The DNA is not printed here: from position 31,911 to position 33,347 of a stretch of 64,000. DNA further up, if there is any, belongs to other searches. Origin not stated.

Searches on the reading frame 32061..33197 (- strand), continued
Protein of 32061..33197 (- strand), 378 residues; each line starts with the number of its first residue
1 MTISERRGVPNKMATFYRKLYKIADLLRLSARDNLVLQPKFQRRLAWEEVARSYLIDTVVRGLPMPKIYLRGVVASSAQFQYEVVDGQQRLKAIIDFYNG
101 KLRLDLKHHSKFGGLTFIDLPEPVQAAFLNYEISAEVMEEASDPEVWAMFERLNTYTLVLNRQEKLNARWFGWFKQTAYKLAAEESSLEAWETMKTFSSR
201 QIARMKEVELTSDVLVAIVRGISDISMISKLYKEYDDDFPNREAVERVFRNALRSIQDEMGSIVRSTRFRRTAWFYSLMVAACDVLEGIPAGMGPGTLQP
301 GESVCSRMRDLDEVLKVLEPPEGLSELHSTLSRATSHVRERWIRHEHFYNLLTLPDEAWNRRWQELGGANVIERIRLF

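Call 58: get_annotated_region(hit=H3, flank=4000)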
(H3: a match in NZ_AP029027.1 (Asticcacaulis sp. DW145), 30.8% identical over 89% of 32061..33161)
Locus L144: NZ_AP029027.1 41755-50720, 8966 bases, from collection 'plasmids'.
description: Asticcacaulis sp. DW145 plasmid pASDW145_2, complete sequence
organism: Asticcacaulis sp. DW145 (NCBI taxid 3095608)
taxonomy: Bacteria; Pseudomonadota; Alphaproteobacteria; Caulobacterales; Caulobacteraceae; Asticcacaulis; Asticcacaulis sp. DW145
host: -; source: Lemna minor; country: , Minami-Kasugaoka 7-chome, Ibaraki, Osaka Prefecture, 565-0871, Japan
typing (MOB-suite, as given by PLSDB): non-mobilizable
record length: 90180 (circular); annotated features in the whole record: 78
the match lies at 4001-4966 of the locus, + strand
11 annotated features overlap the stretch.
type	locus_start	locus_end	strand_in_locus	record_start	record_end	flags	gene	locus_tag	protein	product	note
CDS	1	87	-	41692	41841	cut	-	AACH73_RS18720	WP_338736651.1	hypothetical protein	-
CDS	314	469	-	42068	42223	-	-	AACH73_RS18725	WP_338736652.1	hypothetical protein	-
CDS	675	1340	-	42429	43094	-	-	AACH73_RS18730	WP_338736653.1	GntR family transcriptional regulator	GO:0006355 - regulation of DNA-templated transcription [Evidence IEA]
CDS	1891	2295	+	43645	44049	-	-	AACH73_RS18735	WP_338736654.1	helix-turn-helix domain-containing protein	-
CDS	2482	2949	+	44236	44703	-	-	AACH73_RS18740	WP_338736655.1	MucR family transcriptional regulator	GO:0006355 - regulation of DNA-templated transcription [Evidence IEA]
CDS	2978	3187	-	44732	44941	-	-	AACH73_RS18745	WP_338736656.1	hypothetical protein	-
CDS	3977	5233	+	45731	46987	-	-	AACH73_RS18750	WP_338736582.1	DUF262 domain-containing protein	-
CDS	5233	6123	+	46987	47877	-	-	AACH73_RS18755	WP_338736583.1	protein kinase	GO:0006468 - protein phosphorylation [Evidence IEA]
CDS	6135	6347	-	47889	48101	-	-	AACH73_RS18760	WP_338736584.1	hypothetical protein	-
CDS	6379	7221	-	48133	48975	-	-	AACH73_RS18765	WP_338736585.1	phosphoadenosine phosphosulfate reductase family protein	-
CDS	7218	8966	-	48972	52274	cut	-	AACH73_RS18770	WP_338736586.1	ATP-binding protein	-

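Call 62: search_protein_families(library=phrogs, proteins=[window:32061-33161:-], max_evalue=1)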
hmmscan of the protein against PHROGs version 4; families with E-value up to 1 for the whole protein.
window:32061-33161:- (366 aa): 7 families
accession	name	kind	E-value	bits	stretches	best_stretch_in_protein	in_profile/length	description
phrog_2598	-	unknown function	1.5e-31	110.8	1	9-270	32-296/352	-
phrog_1583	-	unknown function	3.8e-22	79.6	1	17-156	29-171/417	-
phrog_26759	-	unknown function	1.2e-09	38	1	22-157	22-171/593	-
phrog_21165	-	unknown function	0.0021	18.1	1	27-82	25-82/567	-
phrog_16263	-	unknown function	0.017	15.8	1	68-120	143-195/248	-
phrog_1033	-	DNA, RNA and nucleotide metabolism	0.026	15.3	1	21-83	39-97/334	ParB-like partition protein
phrog_354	-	transcription regulation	0.19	12.4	1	219-256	131-169/220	sigma-K factor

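Call 71: search_protein_families(library=padloc, proteins=[L143:4001-5071:+, L143:5079-5699:+, L144:3977-5233:+, L144:5233-6123:+], max_evalue=0.001)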
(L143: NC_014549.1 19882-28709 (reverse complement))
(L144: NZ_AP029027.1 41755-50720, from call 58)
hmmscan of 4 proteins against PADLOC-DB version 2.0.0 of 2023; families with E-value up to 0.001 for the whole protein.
L143:4001-5071:+ (356 aa): 6 families
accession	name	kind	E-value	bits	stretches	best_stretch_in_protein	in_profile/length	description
PDLC03877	NsnA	-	7.5e-30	102.4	1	4-253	46-300/385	-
PDLC04027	PD-T4-2_A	-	3.3e-21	73.7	1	10-242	39-283/363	-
PDLC03418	REase_II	-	7.2e-12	43.1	1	23-166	32-167/372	Type II restriction enzyme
PDLC04151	HEC-05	-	3.9e-07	27.2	0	27-57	43-73/600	-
PDLC04150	HEC-05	-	0.00024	18.1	0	25-57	23-55/583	-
PDLC04709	PDC-M55C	-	0.00056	16.7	0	27-65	32-70/554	-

L143:5079-5699:+ (206 aa): 0 families

L144:3977-5233:+ (418 aa): 4 families
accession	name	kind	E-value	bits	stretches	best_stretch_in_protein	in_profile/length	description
PDLC03877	NsnA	-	1.8e-36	124.3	1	8-256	50-303/385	-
PDLC04027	PD-T4-2_A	-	3.6e-18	63.8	1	12-88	41-115/363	-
PDLC03418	REase_II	-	4.3e-14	50.4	1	21-163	30-164/372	Type II restriction enzyme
PDLC04709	PDC-M55C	-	0.00036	17.3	0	19-61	25-66/554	-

L144:5233-6123:+ (296 aa): 30 families (the best 25 are shown)
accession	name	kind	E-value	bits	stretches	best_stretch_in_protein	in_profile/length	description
PDLC04042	PD-T4-6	-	1.9e-26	91.4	1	27-249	8-211/292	-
PDLC04138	mad6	-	6e-22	76.3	1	27-234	50-240/659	mads_6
PDLC04063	PD-T4-6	-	1.8e-21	74.5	1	139-250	115-226/564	-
PDLC04053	PD-T4-6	-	4.5e-20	70.3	1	29-242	10-203/311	-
PDLC04058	PD-T4-6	-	8.8e-20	69.2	1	130-253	101-225/460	-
PDLC04047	PD-T4-6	-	9.8e-19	65.6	2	120-238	86-200/327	-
PDLC04046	PD-T4-6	-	9.3e-18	62.5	1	147-250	120-223/427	-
PDLC04056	PD-T4-6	-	2.4e-17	61.2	1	129-256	93-216/415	-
PDLC04043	PD-T4-6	-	7.9e-17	59.4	2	143-241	115-208/452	-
PDLC04054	PD-T4-6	-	2.2e-16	58.3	1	27-236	11-206/347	-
PDLC03920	MkoA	-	7.8e-15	52.2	1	29-294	9-278/1112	-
PDLC04060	PD-T4-6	-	6.6e-14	49.7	1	29-239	9-198/486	-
PDLC04059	PD-T4-6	-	2.8e-13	47.7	1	129-252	96-218/433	-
PDLC04061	PD-T4-6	-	3e-13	48.1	1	28-226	16-206/510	-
PDLC04049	PD-T4-6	-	1.1e-12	45.6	1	160-252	131-224/442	-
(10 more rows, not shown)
